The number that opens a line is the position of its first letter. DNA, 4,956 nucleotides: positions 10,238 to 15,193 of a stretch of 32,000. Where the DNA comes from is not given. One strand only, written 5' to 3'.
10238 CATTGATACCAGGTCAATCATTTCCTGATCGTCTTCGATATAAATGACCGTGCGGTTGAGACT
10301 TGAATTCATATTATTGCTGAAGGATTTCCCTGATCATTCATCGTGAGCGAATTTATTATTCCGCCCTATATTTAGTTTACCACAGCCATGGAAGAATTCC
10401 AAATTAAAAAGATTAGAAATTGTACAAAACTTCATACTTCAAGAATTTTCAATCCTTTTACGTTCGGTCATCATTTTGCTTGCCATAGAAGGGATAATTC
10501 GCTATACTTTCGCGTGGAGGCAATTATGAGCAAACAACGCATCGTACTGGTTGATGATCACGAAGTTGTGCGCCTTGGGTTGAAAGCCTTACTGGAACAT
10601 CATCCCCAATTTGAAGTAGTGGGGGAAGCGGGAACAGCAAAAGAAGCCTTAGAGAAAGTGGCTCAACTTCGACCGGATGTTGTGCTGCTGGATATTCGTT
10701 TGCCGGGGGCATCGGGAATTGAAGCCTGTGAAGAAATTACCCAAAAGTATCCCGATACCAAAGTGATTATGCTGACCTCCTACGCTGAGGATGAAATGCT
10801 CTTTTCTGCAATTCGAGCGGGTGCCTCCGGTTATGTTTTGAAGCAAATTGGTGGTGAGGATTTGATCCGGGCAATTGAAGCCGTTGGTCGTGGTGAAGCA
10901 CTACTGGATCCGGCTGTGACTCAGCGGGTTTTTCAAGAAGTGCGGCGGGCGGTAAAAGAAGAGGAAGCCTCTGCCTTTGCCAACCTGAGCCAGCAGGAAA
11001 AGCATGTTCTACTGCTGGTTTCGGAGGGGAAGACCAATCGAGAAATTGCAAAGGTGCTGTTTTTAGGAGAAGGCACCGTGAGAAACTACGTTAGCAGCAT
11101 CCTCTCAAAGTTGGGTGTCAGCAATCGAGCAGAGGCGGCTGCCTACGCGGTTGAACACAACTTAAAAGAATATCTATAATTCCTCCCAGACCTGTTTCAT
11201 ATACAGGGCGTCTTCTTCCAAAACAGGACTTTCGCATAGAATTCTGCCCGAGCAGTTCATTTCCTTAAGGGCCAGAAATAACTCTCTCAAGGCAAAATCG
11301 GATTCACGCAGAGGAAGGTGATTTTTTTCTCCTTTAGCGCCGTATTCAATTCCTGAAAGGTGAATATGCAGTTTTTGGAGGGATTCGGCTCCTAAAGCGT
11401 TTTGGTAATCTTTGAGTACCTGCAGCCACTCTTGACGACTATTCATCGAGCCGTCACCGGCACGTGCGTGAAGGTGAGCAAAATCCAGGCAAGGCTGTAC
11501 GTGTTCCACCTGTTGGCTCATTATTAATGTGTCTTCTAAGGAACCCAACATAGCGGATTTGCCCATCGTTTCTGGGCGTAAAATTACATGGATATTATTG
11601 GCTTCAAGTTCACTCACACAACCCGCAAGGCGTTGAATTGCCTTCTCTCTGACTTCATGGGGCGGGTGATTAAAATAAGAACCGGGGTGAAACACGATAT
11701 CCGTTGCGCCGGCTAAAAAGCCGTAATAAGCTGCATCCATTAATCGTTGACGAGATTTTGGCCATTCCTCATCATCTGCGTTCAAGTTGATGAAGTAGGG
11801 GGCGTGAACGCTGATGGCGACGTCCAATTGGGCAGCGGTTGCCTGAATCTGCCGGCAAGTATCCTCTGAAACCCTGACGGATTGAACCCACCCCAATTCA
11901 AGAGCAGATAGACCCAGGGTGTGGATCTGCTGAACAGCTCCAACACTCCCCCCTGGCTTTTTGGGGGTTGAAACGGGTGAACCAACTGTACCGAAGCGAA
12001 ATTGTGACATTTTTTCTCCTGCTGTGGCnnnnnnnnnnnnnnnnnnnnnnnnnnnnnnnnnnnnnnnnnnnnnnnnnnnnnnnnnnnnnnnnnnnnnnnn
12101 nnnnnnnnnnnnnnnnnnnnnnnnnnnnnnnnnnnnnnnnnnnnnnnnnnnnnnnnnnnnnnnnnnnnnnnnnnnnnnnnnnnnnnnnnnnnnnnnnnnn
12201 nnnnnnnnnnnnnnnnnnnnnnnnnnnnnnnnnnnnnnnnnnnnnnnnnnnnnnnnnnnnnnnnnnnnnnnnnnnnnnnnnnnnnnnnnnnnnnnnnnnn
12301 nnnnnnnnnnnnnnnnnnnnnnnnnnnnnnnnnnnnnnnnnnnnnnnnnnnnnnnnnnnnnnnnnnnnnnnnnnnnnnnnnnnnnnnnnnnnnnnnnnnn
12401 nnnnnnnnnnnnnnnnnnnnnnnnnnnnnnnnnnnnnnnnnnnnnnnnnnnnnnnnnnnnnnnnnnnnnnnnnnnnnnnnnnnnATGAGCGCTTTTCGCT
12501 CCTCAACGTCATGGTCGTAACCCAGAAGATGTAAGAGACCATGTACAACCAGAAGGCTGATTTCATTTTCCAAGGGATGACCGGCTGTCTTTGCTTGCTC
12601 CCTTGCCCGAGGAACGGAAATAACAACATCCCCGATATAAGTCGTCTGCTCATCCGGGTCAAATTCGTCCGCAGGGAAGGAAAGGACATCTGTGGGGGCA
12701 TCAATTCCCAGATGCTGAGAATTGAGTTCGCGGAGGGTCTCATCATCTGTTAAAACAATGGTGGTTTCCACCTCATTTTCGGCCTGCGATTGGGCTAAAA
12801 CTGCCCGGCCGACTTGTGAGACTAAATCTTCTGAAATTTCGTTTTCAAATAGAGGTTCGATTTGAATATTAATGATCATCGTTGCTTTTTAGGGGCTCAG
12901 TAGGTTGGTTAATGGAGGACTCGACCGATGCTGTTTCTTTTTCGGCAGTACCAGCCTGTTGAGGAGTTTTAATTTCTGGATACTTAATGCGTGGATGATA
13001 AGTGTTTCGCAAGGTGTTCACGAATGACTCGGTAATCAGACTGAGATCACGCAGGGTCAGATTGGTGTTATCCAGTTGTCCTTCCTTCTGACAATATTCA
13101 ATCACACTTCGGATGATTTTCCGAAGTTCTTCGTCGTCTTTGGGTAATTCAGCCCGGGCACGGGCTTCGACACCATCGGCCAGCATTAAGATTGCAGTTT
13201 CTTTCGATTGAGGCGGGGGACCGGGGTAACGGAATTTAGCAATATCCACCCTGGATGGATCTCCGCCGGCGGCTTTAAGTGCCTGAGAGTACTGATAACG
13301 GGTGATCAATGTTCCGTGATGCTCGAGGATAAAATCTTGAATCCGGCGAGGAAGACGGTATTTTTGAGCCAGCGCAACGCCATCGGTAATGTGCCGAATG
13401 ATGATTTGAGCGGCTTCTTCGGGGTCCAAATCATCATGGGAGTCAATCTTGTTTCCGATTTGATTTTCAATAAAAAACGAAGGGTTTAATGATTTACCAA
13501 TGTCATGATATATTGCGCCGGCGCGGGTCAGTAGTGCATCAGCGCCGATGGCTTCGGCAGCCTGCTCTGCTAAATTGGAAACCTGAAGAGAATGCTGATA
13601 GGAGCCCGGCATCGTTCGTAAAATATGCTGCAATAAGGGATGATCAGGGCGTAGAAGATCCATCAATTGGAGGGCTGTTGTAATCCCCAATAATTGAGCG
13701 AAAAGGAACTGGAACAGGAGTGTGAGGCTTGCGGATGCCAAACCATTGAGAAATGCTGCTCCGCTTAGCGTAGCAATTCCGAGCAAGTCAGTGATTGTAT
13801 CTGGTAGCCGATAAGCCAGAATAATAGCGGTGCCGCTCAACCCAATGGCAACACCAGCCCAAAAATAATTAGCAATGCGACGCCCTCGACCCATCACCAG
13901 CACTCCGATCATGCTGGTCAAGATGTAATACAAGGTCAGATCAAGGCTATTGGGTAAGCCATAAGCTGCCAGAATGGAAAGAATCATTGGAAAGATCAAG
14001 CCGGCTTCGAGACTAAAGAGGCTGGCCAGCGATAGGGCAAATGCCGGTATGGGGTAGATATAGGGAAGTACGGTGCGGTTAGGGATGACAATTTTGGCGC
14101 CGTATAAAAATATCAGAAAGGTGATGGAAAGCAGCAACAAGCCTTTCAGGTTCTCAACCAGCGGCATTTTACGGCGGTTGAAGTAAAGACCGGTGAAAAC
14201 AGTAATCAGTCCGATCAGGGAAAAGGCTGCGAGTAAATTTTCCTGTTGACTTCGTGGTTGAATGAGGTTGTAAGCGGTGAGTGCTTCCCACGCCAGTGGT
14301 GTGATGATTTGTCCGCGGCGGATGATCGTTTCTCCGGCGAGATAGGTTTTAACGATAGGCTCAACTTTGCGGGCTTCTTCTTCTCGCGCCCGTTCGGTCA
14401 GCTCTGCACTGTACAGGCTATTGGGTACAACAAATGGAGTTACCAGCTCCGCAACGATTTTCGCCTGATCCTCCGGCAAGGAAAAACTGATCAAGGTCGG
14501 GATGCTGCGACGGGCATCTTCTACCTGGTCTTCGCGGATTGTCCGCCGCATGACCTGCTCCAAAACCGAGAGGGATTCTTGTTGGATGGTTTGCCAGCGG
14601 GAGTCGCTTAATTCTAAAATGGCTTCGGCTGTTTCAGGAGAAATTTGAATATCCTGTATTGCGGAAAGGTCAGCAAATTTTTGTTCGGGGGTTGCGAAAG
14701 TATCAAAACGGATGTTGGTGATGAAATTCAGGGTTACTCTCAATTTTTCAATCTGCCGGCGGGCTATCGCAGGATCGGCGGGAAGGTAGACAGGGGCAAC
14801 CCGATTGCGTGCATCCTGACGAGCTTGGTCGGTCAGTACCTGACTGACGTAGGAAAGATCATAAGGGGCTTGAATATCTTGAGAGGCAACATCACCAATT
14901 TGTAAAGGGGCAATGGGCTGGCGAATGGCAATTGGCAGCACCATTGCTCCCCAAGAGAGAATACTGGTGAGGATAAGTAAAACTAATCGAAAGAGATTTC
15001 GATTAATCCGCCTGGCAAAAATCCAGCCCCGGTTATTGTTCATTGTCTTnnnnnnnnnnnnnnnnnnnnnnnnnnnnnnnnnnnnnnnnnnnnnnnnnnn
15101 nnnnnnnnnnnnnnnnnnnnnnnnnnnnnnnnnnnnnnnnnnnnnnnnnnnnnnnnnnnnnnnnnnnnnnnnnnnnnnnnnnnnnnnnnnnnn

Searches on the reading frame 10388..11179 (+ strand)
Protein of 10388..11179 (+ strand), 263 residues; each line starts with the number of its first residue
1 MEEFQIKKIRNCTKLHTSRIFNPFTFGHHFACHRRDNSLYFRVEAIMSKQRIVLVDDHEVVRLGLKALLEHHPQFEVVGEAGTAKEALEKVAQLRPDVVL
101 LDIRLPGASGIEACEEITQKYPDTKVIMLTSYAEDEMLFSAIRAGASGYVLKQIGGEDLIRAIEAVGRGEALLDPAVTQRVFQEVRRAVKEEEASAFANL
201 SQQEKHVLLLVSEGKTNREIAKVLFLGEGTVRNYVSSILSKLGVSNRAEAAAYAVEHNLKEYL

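Call 10: search_protein_families(library=ncbifam, proteins=[window:10388-11179:+], max_evalue=0.00001)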
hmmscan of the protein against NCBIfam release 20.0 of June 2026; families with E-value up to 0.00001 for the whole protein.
window:10388-11179:+ (263 aa): 94 families (the best 25 are shown)
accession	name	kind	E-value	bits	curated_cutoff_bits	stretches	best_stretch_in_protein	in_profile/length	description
NF047785.1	respo_reg_MadR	equivalog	1.7e-54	184.4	300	1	51-255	2-204/209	MadR family response regulator transcription factor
NF052445.1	RespRegMctR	equivalog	2.8e-49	167.3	300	1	51-259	3-204/205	two-component system response regulator MctR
NF007935.0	PRK10651.1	equivalog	7.5e-48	162.6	250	1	49-258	6-214/216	two-component system response regulator NarL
NF011896.0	PRK15369.1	equivalog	1.2e-41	142.7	242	1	48-256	2-206/211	two component system response regulator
NF007018.1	PRK09483.1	equivalog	2.3e-41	141.9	280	1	52-260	4-209/217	UvrY/SirA/GacA family response regulator transcription factor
NF007708.0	PRK10403.1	equivalog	3.1e-35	121.6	343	1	50-251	7-205/215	nitrate/nitrite response regulator protein NarP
NF007403.0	PRK09935.1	equivalog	3e-26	92.3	271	1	50-259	4-209/210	fimbria biosynthesis transcriptional regulator FimZ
NF041367.1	CheY_Halo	equivalog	4.4e-25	88.3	200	1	52-166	1-113/114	chemotaxis protein CheY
NF007419.0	PRK09958.1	equivalog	6.9e-24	84.5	251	1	53-254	4-198/204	acid-sensing system DNA-binding response regulator EvgA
NF001965.0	PRK00742.1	subfamily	7.6e-24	84.6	293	1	48-196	2-142/357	chemotaxis-specific protein-glutamate methyltransferase CheB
NF007685.0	PRK10360.1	equivalog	3e-23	82.7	258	1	52-252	4-190/196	response regulator transcription factor UhpA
NF041830.1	RR_TF_ErdR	exception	6e-22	78.4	390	1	51-252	3-203/213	response regulator transcription factor ErdR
NF006900.1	PRK09390.1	equivalog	1.6e-20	73.5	255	1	48-250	2-193/203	response regulator FixJ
NF008469.0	PRK11361.1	equivalog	2.4e-20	72.7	714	1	48-159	3-112/461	acetoacetate metabolism transcriptional regulator AtoC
NF008098.0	PRK10840.1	equivalog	3.5e-20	72.4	235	1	47-250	1-201/216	response regulator transcription factor RcsB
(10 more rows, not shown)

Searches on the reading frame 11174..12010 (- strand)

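Call 10: search_protein_families(library=ncbifam, proteins=[window:11174-12010:-], max_evalue=0.00001)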
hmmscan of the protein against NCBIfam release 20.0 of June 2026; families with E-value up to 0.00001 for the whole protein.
window:11174-12010:- (278 aa): 6 families
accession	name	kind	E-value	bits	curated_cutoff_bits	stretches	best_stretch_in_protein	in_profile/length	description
TIGR00587.1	nfo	subfamily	1.3e-18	67.3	129.65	1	47-229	43-229/279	deoxyribonuclease IV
NF002197.0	PRK01060.1-2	equivalog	1.4e-14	53.9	376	1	47-238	52-246/289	deoxyribonuclease IV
NF002196.0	PRK01060.1-1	equivalog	4e-12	46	333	1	60-227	61-226/297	deoxyribonuclease IV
NF002199.0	PRK01060.1-4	equivalog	1.6e-09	37.3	315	1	52-231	56-232/282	deoxyribonuclease IV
NF041277.1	coba_remo_CbiR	equivalog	4e-07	29.8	105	1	28-260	24-233/249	cobamide remodeling phosphodiesterase CbiR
NF002198.0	PRK01060.1-3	equivalog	4.3e-06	26.5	244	1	52-183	41-171/253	deoxyribonuclease IV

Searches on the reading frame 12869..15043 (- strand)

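Call 10: search_protein_families(library=ncbifam, proteins=[window:12869-15043:-], max_evalue=0.00001)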
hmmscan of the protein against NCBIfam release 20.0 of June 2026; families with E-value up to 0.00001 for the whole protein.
window:12869-15043:- (724 aa): 2 families
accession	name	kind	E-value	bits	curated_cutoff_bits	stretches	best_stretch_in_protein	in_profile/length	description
TIGR00277.1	HDIG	domain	8e-23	80.1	27.6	1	479-577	3-83/84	HDIG domain-containing metalloprotein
TIGR03319.1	RNase_Y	equivalog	9.2e-06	24.4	454.35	0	482-520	331-369/514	ribonuclease Y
